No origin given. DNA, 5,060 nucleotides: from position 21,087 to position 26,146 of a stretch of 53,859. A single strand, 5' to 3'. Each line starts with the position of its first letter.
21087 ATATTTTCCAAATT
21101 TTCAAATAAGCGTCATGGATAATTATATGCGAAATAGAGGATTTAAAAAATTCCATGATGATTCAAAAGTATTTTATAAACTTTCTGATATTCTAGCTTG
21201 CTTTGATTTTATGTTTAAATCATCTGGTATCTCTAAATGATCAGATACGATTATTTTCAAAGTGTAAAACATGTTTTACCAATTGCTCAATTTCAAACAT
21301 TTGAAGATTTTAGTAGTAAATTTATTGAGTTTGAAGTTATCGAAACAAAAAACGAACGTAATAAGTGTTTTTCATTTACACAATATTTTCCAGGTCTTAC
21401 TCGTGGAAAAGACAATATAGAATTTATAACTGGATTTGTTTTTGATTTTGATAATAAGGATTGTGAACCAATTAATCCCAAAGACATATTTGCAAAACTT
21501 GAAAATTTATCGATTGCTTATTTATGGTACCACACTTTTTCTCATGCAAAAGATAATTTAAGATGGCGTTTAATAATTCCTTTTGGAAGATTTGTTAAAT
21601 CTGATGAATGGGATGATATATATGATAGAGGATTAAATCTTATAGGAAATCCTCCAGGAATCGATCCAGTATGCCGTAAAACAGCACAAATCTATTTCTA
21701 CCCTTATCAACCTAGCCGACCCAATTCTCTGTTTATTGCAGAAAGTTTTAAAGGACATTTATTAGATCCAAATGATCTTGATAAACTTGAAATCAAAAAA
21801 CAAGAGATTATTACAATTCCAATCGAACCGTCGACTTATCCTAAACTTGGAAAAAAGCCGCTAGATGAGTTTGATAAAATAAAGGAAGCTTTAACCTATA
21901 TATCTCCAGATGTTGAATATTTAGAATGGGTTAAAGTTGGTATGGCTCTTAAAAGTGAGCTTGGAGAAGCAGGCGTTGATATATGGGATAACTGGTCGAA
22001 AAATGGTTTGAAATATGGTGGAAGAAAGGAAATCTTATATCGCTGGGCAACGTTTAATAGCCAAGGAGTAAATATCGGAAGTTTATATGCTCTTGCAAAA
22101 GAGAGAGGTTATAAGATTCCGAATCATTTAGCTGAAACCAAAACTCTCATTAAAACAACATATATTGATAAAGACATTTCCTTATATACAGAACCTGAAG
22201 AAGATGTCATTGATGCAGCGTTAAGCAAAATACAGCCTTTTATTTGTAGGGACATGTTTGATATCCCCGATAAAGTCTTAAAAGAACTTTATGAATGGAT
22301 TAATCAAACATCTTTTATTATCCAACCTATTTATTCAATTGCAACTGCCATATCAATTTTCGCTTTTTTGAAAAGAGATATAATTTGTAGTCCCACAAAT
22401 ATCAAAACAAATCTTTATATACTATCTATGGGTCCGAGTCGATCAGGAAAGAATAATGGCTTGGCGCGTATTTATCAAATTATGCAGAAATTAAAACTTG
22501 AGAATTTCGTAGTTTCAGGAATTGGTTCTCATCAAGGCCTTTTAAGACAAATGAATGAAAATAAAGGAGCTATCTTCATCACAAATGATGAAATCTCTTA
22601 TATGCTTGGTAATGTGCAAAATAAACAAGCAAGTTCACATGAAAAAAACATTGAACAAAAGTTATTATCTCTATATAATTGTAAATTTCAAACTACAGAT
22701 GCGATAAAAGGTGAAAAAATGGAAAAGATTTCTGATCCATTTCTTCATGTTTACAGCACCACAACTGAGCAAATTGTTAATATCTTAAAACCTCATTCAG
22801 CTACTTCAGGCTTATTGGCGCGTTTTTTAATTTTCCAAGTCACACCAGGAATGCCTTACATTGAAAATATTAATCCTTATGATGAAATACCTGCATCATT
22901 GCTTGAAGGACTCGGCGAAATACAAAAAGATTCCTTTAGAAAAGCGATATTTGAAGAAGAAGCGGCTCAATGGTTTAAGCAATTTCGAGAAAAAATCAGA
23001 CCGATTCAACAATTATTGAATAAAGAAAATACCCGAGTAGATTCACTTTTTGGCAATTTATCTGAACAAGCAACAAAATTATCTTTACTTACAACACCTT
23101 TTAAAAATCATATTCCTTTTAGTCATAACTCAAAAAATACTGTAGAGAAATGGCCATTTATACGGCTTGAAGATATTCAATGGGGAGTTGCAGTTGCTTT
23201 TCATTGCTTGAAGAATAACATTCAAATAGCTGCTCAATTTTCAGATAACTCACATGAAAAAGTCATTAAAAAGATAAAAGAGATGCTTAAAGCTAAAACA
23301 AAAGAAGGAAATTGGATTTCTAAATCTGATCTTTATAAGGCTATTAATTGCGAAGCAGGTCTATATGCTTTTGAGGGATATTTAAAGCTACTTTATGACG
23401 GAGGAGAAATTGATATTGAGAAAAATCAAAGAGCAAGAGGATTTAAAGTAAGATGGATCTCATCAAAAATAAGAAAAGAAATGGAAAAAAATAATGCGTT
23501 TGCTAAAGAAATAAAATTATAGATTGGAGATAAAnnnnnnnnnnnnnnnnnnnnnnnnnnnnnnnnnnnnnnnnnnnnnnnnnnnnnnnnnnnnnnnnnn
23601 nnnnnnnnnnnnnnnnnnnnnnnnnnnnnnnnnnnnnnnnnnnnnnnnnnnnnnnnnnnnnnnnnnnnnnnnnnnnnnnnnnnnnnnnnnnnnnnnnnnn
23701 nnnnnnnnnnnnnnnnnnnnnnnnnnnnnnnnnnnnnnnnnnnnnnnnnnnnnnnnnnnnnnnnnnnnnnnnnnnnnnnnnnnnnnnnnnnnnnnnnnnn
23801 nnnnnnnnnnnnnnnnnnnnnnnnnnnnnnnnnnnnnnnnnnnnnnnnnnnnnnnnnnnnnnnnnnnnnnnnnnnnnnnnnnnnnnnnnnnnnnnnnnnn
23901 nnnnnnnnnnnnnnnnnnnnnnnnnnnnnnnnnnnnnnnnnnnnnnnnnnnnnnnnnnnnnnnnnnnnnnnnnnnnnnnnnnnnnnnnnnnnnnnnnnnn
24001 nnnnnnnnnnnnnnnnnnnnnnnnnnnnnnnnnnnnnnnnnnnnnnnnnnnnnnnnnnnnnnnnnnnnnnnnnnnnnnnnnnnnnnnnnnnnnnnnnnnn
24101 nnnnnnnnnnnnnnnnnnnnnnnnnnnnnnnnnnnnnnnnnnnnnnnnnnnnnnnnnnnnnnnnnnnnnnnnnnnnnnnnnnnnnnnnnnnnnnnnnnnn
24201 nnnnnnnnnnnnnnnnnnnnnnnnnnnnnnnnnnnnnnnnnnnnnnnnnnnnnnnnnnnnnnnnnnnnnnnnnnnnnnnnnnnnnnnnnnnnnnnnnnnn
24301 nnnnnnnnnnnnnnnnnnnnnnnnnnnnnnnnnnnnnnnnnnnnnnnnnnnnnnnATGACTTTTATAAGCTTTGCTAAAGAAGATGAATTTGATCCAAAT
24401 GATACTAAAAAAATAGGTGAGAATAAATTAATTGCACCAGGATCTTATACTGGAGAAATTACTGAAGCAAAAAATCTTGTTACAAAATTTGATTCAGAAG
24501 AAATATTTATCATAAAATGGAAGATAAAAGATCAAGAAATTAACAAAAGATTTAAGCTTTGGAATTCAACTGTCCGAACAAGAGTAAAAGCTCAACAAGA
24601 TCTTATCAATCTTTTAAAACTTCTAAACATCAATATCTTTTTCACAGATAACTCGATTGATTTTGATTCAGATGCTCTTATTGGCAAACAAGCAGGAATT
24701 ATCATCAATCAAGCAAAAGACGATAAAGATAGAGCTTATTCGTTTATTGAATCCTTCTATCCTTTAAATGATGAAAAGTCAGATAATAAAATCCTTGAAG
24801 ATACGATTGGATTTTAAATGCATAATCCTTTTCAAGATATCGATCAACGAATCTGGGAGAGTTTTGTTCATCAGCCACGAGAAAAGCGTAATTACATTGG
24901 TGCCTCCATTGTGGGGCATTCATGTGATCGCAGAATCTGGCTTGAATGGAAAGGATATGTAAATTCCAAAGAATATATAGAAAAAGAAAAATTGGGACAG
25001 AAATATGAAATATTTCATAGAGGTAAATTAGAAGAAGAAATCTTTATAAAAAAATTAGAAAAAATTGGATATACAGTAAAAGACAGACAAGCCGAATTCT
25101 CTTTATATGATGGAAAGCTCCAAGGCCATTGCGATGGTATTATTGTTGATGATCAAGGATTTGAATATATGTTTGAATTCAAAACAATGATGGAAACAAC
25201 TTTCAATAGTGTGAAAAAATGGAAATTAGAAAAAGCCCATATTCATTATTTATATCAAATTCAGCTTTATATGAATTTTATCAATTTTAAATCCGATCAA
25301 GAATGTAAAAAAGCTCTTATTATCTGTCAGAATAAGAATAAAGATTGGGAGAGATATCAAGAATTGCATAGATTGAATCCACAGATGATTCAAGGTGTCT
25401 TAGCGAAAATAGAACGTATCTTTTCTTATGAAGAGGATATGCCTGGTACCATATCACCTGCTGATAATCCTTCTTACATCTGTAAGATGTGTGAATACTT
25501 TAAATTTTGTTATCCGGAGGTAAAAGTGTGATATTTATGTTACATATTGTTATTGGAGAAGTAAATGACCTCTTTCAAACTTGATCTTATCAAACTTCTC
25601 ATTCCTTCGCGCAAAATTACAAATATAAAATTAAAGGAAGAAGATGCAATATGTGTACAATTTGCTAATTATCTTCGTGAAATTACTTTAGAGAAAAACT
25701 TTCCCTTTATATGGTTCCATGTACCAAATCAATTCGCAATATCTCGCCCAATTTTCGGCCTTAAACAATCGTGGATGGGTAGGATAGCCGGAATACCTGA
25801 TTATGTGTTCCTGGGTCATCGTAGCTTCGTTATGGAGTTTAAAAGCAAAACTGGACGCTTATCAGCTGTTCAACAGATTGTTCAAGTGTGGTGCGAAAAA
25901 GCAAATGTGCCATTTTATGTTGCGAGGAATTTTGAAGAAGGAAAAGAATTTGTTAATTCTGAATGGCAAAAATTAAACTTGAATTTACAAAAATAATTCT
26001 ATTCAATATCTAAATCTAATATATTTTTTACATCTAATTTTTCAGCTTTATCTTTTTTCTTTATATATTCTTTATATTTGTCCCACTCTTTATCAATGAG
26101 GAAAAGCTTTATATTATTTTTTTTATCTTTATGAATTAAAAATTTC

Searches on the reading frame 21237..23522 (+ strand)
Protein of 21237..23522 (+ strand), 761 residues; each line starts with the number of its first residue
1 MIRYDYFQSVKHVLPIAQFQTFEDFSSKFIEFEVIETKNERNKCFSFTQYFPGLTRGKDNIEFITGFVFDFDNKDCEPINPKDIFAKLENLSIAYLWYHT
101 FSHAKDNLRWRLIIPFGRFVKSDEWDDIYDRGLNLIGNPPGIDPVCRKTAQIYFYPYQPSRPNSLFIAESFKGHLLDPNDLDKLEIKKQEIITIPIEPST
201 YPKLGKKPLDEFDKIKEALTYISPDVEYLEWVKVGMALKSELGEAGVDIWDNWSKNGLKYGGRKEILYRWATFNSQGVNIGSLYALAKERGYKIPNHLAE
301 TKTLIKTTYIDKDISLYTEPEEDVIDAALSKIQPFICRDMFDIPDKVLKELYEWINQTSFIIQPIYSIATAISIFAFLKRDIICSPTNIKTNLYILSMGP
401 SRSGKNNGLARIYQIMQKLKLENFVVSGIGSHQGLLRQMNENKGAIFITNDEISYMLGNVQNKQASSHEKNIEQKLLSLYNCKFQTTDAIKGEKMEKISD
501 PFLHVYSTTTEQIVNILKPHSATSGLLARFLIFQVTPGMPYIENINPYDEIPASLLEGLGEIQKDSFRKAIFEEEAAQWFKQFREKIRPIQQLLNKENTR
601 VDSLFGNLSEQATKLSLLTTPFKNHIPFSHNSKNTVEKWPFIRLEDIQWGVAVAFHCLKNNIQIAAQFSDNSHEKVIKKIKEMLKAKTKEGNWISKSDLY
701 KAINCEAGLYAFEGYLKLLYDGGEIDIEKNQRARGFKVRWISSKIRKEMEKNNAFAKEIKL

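Call 16: search_protein_families(library=phrogs, proteins=[window:21237-23522:+], max_evalue=0.001)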
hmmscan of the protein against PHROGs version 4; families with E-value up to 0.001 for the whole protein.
window:21237-23522:+ (761 aa): 9 families
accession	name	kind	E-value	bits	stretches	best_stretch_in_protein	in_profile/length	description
phrog_3022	-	DNA, RNA and nucleotide metabolism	7e-39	134.8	1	214-710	211-744/788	DNA primase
phrog_2597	-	DNA, RNA and nucleotide metabolism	1.6e-13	51.1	1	214-316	6-110/747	DNA primase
phrog_29234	-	unknown function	2.1e-11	43.6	1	211-296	239-325/887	-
phrog_15962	-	DNA, RNA and nucleotide metabolism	2.1e-10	40.5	1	219-303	253-342/835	DNA primase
phrog_10514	-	DNA, RNA and nucleotide metabolism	4e-09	36.3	1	345-537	341-538/750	DNA primase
phrog_9765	-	DNA, RNA and nucleotide metabolism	4.3e-08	32.6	1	59-181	91-206/939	DNA primase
phrog_2373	-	DNA, RNA and nucleotide metabolism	2.1e-06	27.6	1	419-691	191-458/515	DNA helicase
phrog_256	-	DNA, RNA and nucleotide metabolism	6e-05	22.8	1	83-180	94-189/798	DNA helicase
phrog_17236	-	DNA, RNA and nucleotide metabolism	0.00012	21.6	1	47-154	465-563/646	DNA primase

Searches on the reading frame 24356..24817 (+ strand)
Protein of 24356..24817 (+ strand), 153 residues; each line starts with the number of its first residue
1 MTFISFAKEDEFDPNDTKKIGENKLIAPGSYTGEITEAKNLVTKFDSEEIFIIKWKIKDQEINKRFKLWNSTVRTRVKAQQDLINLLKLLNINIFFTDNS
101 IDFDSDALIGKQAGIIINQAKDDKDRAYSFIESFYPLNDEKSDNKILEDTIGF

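Call 16: search_protein_families(library=phrogs, proteins=[window:24356-24817:+], max_evalue=0.001)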
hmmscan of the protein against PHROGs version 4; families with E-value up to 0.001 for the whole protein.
window:24356-24817:+ (153 aa): 1 family
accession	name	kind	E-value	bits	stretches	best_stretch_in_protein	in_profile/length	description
phrog_378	-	DNA, RNA and nucleotide metabolism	0.00014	23.2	1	16-132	8-133/163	single strand DNA binding protein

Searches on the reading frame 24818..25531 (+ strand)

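Call 16: search_protein_families(library=phrogs, proteins=[window:24818-25531:+], max_evalue=0.001)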
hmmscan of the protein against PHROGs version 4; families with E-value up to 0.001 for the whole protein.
window:24818-25531:+ (237 aa): 4 families
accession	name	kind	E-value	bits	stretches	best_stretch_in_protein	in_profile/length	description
phrog_1990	-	DNA, RNA and nucleotide metabolism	1.2e-43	150.6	1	10-234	19-238/290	Cas4-domain exonuclease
phrog_1706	-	DNA, RNA and nucleotide metabolism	3.5e-12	47.4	1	19-234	42-245/293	CRISPR/Cas system associated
phrog_434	-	DNA, RNA and nucleotide metabolism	3.4e-07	30.8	1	55-172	101-207/372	RecE-like recombination exonuclease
phrog_1674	-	DNA, RNA and nucleotide metabolism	0.00037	20.8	0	6-153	32-179/276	exonuclease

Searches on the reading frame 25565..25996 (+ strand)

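Call 16: search_protein_families(library=phrogs, proteins=[window:25565-25996:+], max_evalue=0.001)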
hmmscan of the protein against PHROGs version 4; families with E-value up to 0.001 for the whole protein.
window:25565-25996:+ (143 aa): 2 families
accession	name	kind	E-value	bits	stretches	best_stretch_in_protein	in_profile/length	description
phrog_824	-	unknown function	3e-19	71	1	20-132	60-173/265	-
phrog_93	-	DNA, RNA and nucleotide metabolism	9.6e-05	22.2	1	48-132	378-440/613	endonuclease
